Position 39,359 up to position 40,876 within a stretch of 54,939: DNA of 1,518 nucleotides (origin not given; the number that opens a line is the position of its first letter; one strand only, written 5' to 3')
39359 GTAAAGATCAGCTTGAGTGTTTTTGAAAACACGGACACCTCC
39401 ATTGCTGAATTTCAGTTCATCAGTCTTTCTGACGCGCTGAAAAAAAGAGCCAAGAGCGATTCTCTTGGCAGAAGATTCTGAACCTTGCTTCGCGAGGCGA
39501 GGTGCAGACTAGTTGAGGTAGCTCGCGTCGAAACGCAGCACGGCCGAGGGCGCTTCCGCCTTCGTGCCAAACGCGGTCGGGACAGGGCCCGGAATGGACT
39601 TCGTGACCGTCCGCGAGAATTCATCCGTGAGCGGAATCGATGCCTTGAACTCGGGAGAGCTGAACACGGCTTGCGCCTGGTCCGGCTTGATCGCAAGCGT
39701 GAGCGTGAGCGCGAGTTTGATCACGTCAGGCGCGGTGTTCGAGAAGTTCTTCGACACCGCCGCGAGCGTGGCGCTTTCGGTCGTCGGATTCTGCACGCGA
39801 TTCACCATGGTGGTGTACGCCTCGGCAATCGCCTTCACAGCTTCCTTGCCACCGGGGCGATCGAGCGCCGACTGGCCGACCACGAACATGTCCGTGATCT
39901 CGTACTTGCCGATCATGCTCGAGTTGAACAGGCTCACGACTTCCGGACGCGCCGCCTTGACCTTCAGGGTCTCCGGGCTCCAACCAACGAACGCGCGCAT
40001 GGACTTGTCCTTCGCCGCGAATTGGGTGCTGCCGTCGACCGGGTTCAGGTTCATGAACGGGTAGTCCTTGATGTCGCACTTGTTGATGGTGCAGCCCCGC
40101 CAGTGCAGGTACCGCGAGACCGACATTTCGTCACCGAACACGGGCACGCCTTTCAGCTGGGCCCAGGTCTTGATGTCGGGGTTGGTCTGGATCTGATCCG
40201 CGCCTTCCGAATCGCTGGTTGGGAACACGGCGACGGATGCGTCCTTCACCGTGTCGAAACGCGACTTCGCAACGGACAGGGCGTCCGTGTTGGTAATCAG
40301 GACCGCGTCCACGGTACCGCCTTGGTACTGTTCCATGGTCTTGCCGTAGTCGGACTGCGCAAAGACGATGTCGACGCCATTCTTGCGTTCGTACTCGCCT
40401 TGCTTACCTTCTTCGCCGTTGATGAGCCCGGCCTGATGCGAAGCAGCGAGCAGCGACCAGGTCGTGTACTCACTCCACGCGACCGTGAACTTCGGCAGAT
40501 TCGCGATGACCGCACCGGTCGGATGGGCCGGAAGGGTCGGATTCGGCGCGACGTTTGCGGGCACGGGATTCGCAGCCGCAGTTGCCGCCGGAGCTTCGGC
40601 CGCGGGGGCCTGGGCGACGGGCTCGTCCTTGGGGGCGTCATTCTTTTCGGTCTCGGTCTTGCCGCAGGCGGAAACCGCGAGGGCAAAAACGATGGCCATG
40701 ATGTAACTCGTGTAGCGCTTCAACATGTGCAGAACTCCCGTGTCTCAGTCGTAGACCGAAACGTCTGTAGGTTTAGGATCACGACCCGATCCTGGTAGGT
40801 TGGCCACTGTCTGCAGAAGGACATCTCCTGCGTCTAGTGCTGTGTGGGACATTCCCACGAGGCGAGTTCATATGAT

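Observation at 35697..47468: PspA/IM30 (ESCRT-III-like) gene embedded in a nine-gene envelope cluster with a tandem AAA+ ATPase, an ABC importer, two PBP-OmpA fusions and a VWA protein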

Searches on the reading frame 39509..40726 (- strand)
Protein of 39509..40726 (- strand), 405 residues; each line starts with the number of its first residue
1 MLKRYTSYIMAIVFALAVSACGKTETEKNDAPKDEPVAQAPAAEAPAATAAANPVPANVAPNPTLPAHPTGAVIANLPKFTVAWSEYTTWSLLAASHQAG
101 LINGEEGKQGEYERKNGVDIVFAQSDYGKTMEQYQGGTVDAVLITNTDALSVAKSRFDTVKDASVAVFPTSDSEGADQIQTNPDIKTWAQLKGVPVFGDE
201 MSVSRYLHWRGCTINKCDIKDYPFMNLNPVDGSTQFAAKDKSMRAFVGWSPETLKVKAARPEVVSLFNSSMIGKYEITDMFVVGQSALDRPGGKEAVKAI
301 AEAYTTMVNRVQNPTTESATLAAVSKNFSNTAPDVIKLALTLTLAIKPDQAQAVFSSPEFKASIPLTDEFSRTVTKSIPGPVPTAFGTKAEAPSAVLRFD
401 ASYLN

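Call 3: search_protein_families(library=pfam, proteins=[window:39509-40726:-], max_evalue=0.01)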
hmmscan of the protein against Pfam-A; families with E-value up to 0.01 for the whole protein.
window:39509-40726:- (405 aa): 0 families

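Call 4: search_protein_families(library=ncbifam, proteins=[window:39509-40726:-], max_evalue=0.01)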
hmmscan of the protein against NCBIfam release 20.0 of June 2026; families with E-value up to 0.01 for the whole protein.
window:39509-40726:- (405 aa): 2 families
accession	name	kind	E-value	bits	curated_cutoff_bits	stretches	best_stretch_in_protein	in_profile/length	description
TIGR03427.1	ABC_peri_uca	equivalog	9.5e-29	100.6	333.9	1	79-371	3-279/328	putative urea ABC transporter substrate-binding protein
TIGR01728.1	SsuA_fam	subfamily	7.6e-06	25.4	163.5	1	118-327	30-232/290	aliphatic sulfonate ABC transporter substrate-binding protein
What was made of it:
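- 39509..40726 (-): g6: lipoprotein solute-binding protein of the NitT/TauT (TIGR03427/SsuA-like) class (405 aa). TIGR03427 E 9.5e-29, below its cut-off (call 4).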

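Call 7: search_protein_families(library=pfam, proteins=[window:39509-40726:-], max_evalue=10)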
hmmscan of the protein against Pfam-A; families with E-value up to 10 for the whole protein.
window:39509-40726:- (405 aa): 0 families
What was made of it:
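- On Classical proteobacterial Psp system: No such domains occur in any of the nine products (calls 3, 4, 7).
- Closest known: Classical Psp and Lia systems. Different: There is no PspF-type sigma-54 activator, no PspB/PspC/LiaI/LiaF domains and no Toastrack (calls 3, 4, 7).
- Pfam does not hit g5 as a single sequence (call 7).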

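Call 62: search_solved_structures(query=window:39509-40726:-, max_evalue=1)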
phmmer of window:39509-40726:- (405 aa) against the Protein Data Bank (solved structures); distinct sequences matched with E-value up to 1: 2.
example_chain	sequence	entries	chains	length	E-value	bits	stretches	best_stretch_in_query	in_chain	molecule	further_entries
2hqv_A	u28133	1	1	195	0.14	14.4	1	26-100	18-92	AGR_C_4470p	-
6u42_7Z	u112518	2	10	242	0.87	11.8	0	103-193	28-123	FAP90 | Flagellar associated protein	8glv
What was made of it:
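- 39509..40726 (-): No close solved structure (call 62).
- On Type I ABC importer (NitT/TauT-like), for g6-g8: The substrate is not identifiable (call 62).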

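Call 71: search_protein_families(library=padloc, proteins=[window:39509-40726:-], max_evalue=0.001)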
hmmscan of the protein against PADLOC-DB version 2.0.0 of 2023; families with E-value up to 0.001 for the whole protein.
window:39509-40726:- (405 aa): 0 families
